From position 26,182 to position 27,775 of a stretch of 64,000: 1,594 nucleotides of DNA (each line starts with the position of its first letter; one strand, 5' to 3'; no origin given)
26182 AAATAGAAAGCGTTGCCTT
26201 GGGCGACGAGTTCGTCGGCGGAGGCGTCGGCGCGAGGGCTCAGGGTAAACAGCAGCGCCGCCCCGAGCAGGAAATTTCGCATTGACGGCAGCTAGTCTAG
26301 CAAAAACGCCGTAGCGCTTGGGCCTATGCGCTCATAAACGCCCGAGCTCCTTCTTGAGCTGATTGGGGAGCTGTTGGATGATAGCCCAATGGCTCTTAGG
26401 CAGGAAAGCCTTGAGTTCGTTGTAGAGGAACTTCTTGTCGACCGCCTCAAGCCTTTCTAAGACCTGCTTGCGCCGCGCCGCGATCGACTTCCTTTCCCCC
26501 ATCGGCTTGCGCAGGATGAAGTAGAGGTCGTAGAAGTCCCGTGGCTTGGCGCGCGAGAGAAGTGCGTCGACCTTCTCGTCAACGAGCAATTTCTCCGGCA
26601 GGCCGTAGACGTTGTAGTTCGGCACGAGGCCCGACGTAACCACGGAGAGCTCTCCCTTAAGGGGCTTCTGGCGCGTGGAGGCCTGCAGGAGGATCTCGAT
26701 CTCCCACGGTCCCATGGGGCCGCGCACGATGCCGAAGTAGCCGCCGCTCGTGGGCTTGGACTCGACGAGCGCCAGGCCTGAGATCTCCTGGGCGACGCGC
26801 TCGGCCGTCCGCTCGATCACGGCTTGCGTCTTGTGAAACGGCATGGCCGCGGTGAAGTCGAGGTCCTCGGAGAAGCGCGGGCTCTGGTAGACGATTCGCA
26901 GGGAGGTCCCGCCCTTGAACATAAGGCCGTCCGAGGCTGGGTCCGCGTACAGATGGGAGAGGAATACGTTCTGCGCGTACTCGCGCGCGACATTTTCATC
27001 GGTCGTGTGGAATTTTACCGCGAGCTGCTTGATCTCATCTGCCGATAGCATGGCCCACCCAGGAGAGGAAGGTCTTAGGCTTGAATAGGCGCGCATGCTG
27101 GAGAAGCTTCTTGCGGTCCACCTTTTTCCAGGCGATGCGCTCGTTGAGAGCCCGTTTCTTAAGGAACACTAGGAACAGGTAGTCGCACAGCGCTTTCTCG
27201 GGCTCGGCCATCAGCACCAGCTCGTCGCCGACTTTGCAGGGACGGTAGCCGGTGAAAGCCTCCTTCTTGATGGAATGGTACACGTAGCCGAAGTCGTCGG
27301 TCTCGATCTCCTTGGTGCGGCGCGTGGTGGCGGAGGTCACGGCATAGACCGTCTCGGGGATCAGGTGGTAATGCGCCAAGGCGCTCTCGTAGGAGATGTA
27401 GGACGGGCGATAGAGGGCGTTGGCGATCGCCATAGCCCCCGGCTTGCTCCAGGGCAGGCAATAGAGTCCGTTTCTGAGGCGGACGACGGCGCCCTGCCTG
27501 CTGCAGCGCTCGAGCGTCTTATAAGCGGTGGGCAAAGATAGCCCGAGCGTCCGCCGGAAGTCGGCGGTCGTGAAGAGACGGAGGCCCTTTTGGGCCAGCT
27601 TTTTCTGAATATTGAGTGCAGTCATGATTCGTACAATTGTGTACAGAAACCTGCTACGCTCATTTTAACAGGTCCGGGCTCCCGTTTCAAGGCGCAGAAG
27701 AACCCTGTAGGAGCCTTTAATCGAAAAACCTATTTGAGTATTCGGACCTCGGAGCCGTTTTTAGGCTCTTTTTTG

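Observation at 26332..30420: tRNA-Gly(CCC)-associated accessory patch: AbiEi/AbiEii toxin-antitoxin, Cys/His-rich secreted protein and a 45%-GC lipoprotein ORFan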

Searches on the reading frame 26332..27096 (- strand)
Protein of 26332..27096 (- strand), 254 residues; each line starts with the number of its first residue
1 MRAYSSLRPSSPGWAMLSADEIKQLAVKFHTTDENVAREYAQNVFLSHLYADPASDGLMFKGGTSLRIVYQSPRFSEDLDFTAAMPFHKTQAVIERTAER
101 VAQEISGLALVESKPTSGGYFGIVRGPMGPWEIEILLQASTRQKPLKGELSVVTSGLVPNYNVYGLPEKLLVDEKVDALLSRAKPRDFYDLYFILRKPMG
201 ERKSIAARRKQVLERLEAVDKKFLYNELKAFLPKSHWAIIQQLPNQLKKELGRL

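Call 4: search_protein_families(library=pfam, proteins=[window:26332-27096:-], max_evalue=0.01)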
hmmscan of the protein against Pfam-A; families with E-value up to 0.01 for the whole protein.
window:26332-27096:- (254 aa): 1 family
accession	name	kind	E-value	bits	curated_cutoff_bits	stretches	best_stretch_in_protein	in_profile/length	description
PF08843.17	AbiEii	-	9.1e-22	78.6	22.5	1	45-240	2-212/238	Nucleotidyl transferase AbiEii toxin, Type IV TA system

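Call 5: search_protein_families(library=padloc, proteins=[window:26332-27096:-], max_evalue=0.01)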
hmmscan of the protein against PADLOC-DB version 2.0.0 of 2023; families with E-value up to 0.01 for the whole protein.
window:26332-27096:- (254 aa): 28 families (the best 25 are shown)
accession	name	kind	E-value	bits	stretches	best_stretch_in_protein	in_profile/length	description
PDLC02304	AbiEii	-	5.2e-27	93.4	2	16-105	1-91/260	AbiEii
PDLC02323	AbiEii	-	1.8e-24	84.7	1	16-227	1-210/248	AbiEii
PDLC02313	AbiEii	-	4.9e-22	76.7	1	16-232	1-235/254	AbiEii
PDLC02293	AbiEii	-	5.4e-18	63.5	1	22-85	6-69/270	AbiEii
PDLC02296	AbiEii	-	9.1e-17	59.1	1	28-144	16-127/282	AbiEii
PDLC02307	AbiEii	-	2.7e-15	54.8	1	56-220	22-171/219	AbiEii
PDLC02292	AbiEii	-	5.6e-14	50.6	1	21-108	13-94/283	AbiEii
PDLC02328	AbiEii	-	6.9e-14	50.2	1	54-197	11-144/203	AbiEii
PDLC02317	AbiEii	-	3.3e-13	47.4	1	16-108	1-95/396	AbiEii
PDLC02330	AbiEii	-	8.6e-12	43.3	2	55-91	24-60/219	AbiEii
PDLC02318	AbiEii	-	2.4e-11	41.5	1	16-202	1-191/280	AbiEii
PDLC02288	AbiEii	-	2.6e-10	37.7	2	20-100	15-94/294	AbiEii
PDLC02303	AbiEii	-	3.5e-10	37.7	1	18-101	2-85/249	AbiEii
PDLC02306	AbiEii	-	7.4e-10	36.9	1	32-92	15-75/280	AbiEii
PDLC02289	AbiEii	-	1.7e-09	35.6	1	23-99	19-96/309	AbiEii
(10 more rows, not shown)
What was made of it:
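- Checked: AbiEii, 26332-27051/27096 (-): PF08843 E 9e-22 (call 4); PADLOC AbiEii E 5e-27 (call 5).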

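Call 11: find_encoding_contigs(protein=window:26332-27096:-, flank=10000, max_places=10)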
Protein window:26332-27096:- (254 aa): no gene with exactly this product is on record in the collection.

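Call 27: search_protein_families(library=ncbifam, proteins=[window:26332-27051:-], max_evalue=1)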
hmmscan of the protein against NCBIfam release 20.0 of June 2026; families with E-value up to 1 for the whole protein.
window:26332-27051:- (239 aa): 0 families

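Call 29: search_solved_structures(query=window:26332-27051:-, max_evalue=1, show_alignments=3)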
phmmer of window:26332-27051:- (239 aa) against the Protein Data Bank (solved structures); distinct sequences matched with E-value up to 1: 4.
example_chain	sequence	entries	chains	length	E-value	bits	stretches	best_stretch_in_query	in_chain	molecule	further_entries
4o8s_A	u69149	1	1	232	0.00039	23.3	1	39-182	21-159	Putative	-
4ok0_A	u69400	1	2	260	0.00052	22.9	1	38-181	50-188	Putative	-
6y56_A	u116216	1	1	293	0.21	14.3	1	40-107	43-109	Uncharacterized protein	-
9c4l_A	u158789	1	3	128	0.72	12.6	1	129-224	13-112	Alr4568 protein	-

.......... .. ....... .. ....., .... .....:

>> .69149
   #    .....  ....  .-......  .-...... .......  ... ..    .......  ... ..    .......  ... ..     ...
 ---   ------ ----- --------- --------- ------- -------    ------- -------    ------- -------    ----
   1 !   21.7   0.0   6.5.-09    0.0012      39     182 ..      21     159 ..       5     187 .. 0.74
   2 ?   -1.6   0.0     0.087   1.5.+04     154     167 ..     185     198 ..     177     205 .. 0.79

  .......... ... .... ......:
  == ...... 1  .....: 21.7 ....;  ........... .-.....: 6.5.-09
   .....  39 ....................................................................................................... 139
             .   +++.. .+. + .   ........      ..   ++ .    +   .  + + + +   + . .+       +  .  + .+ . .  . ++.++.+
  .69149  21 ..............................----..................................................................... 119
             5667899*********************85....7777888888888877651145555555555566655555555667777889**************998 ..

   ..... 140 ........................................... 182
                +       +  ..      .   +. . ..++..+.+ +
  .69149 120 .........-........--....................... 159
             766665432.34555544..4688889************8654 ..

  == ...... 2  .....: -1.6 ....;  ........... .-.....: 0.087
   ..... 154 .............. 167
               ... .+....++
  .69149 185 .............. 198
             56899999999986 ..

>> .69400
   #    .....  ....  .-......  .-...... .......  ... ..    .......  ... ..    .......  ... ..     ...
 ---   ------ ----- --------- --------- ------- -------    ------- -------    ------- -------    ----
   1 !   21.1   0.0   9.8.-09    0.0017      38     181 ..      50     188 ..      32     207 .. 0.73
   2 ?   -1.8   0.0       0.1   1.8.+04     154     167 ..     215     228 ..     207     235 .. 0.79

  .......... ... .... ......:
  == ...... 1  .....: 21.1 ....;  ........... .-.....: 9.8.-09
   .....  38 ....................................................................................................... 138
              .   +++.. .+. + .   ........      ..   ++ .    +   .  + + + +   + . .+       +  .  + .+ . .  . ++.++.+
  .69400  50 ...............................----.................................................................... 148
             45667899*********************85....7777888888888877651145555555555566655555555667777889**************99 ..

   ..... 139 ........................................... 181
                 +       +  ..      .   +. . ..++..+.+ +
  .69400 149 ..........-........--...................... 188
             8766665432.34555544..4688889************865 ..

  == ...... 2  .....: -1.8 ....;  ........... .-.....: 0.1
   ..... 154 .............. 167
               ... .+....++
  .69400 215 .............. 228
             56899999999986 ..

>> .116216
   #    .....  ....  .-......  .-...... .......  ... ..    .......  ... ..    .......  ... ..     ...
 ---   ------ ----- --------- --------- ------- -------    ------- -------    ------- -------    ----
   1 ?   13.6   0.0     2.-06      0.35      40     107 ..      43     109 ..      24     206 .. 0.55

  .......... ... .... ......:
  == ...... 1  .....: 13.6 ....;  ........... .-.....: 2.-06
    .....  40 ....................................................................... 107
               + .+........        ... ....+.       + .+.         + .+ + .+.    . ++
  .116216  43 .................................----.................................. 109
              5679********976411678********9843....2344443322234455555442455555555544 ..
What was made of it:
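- On AbiE type IV TA system: The alignments to 4o8s and 6y56 cover motifs I and II, and the 4o8s alignment also covers motif IV (call 29).
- Closest known: MenAT. Same: The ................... segment aligns to MenT4 (6y56, call 29).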

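Call 55: search_dna_similar(query=window:26332-27051:-, collection=plasmids, mode=protein, max_rows=12)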
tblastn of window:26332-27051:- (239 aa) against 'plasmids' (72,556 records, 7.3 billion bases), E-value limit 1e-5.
Records with a match: 10; places in all: 10; records where one place covers at least 80% of the query: 3.
Best place of each record, by identity: <60% 10.
By first word of the organism name: Salinigranum 1; Alteromonas 1; Runella 1; Halopenitus 1; Rhizobium 1; Candidatus 1; Halococcus 1; Halobaculum 1; Rhizorhabdus 1; Agrobacterium 1.
By predicted mobility (MOB-suite, as given by PLSDB): non-mobilizable 8; conjugative 2.
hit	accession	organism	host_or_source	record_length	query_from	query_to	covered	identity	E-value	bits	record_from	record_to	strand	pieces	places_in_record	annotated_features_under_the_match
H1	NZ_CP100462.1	Salinigranum marinum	cell culture,Saline soil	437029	1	227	95%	25.0%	5e-7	57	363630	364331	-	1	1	nucleotidyl transferase AbiEii/AbiGii toxin family protein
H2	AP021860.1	Alteromonas sp. I4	-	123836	43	236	81%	29.2%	4e-6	55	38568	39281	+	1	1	nucleotidyltransferase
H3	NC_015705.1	Runella slithyformis DSM 19594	fresh water lake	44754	1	180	75%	30.6%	6e-11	69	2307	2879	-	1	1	nucleotidyl transferase AbiEii/AbiGii toxin family protein | hypothetical protein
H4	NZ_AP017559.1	Halopenitus persicus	-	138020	1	203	85%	26.6%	2e-7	59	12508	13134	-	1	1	nucleotidyl transferase AbiEii/AbiGii toxin family protein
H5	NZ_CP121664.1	Rhizobium sp. CB3090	Gliricidia sp.,cell culture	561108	1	182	76%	28.3%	2e-6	56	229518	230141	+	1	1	nucleotidyl transferase AbiEii/AbiGii toxin family protein | type IV toxin-antitoxin system AbiEi family antitoxin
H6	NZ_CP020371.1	Candidatus Thiodictyon syntrophicum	meromictic lake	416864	1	181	76%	28.0%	6e-8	60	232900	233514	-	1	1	nucleotidyl transferase AbiEii/AbiGii toxin family protein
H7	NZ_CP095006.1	Halococcus dombrowskii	Direct from delivered sample,Rock salt ...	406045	1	191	80%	25.1%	4e-10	67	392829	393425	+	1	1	nucleotidyl transferase AbiEii/AbiGii toxin family protein | type IV toxin-antitoxin system AbiEi family antitoxin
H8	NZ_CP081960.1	Halobaculum magnesiiphilum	cell culture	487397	1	180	75%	25.3%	1e-8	62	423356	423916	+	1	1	nucleotidyl transferase AbiEii/AbiGii toxin family protein | type IV toxin-antitoxin system AbiEi family antitoxin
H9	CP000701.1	Rhizorhabdus wittichii RW1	-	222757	21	182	68%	27.7%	1e-5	53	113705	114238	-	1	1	Domain of unknown function DUF1814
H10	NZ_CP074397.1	Agrobacterium salinitolerans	Cotton,tiaaue sample,root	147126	5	71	28%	43.3%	1e-6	56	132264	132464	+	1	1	nucleotidyl transferase AbiEii/AbiGii toxin family protein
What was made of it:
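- Tried and rejected: The hits are only 25-31% identical and come from scattered taxa (call 55), so they are uninformative.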

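Call 72: search_protein_families(library=phrogs, proteins=[window:26332-27051:-], max_evalue=0.01)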
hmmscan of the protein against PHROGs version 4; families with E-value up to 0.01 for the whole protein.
window:26332-27051:- (239 aa): 0 families

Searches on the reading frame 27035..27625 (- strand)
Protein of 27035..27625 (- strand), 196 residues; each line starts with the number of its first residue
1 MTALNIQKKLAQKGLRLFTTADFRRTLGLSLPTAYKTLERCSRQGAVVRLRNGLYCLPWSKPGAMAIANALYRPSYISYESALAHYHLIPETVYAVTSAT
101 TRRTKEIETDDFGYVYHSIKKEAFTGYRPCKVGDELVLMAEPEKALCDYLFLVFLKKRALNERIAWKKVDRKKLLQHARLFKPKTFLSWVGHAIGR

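Call 4: search_protein_families(library=pfam, proteins=[window:27035-27625:-], max_evalue=0.01)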
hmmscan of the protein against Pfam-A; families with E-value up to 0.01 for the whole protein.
window:27035-27625:- (196 aa): 1 family
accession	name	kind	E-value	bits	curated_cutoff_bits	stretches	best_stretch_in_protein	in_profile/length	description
PF13338.12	AbiEi_4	-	6.9e-07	29.7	25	1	8-58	4-49/49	Transcriptional regulator, AbiEi antitoxin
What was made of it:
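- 27035..27625 (-): abiEi, an antitoxin/repressor with an N-terminal wHTH and a C-terminal domain; its 3' end overlaps abiEii by 17 nt. PF13338 AbiEi_4 E 7e-7 over residues 8-58 (call 4).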

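Call 5: search_protein_families(library=padloc, proteins=[window:27035-27625:-], max_evalue=0.01)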
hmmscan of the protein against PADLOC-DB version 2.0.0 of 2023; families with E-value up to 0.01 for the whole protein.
window:27035-27625:- (196 aa): 25 families
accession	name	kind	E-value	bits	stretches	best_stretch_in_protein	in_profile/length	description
PDLC02241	AbiEi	-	4.8e-38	128.9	1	32-190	26-191/199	AbiEi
PDLC02272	AbiEi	-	8e-37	125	1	36-172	31-167/200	AbiEi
PDLC02230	AbiEi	-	8.5e-33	111.7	1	36-156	21-137/192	AbiEi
PDLC02267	AbiEi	-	1.1e-25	88.6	1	4-179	7-183/252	AbiEi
PDLC02240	AbiEi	-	9.1e-23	78.9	1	8-172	8-181/216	AbiEi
PDLC02274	AbiEi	-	5e-21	73.4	1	7-175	7-184/217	AbiEi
PDLC02225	AbiEi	-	6.9e-15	53.3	1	7-184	10-184/198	AbiEi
PDLC02232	AbiEi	-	1.2e-13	49.3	1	3-148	6-158/177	AbiEi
PDLC02255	AbiEi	-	1.9e-13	48.4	1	35-152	34-147/186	AbiEi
PDLC02269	AbiEi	-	1.8e-09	35.3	1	15-122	10-121/251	AbiEi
PDLC02271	AbiEi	-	1.9e-09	35.1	1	16-150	22-166/263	AbiEi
PDLC02287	AbiEi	-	6.6e-09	33.7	1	9-124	6-123/253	AbiEi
PDLC02276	AbiEi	-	1.9e-07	28.9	1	11-150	11-157/270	AbiEi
PDLC02265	AbiEi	-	1e-06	26.6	1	34-180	28-183/198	AbiEi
PDLC02242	AbiEi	-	1.4e-05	22.9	1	2-115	2-124/207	AbiEi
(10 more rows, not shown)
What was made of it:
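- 27035..27625 (-): PADLOC AbiEi E 5e-38 over residues 32-190 (call 5).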

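Call 27: search_protein_families(library=ncbifam, proteins=[window:27035-27625:-], max_evalue=1)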
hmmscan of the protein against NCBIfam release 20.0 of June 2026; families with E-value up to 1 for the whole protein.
window:27035-27625:- (196 aa): 1 family
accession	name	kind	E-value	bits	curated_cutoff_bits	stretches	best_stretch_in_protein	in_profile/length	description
NF047376.1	TAA_AbiEi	equivalog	1.6e-11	44.2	150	1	3-115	6-125/172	type IV toxin-antitoxin system AbiEi family antitoxin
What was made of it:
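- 27035..27625 (-): NCBIfam TAA_AbiEi E 1.6e-11, 44 bits, below the 150-bit cut-off (call 27).
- Checked: AbiEi, 27035-27625 (-): PF13338 E 7e-7 (call 4); PADLOC AbiEi E 5e-38 (call 5); NCBIfam TAA_AbiEi E 1.6e-11, which is below that model's cut-off (call 27).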

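Call 30: search_solved_structures(query=window:27035-27625:-, max_evalue=1, show_alignments=2)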
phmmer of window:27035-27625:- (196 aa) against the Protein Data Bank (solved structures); distinct sequences matched with E-value up to 1: 1.
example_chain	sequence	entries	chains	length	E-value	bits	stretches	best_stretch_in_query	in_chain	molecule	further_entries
1vl5_A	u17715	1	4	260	0.49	13.2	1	125-179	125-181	unknown conserved protein BH2331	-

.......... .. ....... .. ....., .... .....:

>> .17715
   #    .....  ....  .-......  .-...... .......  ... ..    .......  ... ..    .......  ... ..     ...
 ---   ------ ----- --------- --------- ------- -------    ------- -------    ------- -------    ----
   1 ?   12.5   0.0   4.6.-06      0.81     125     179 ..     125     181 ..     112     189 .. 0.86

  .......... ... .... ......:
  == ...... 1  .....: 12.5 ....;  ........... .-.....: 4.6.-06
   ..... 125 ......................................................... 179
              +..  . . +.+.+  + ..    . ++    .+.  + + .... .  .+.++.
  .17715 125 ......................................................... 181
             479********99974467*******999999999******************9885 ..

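Call 72: search_protein_families(library=phrogs, proteins=[window:27035-27625:-], max_evalue=0.01)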
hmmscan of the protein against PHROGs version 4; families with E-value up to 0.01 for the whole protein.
window:27035-27625:- (196 aa): 0 families
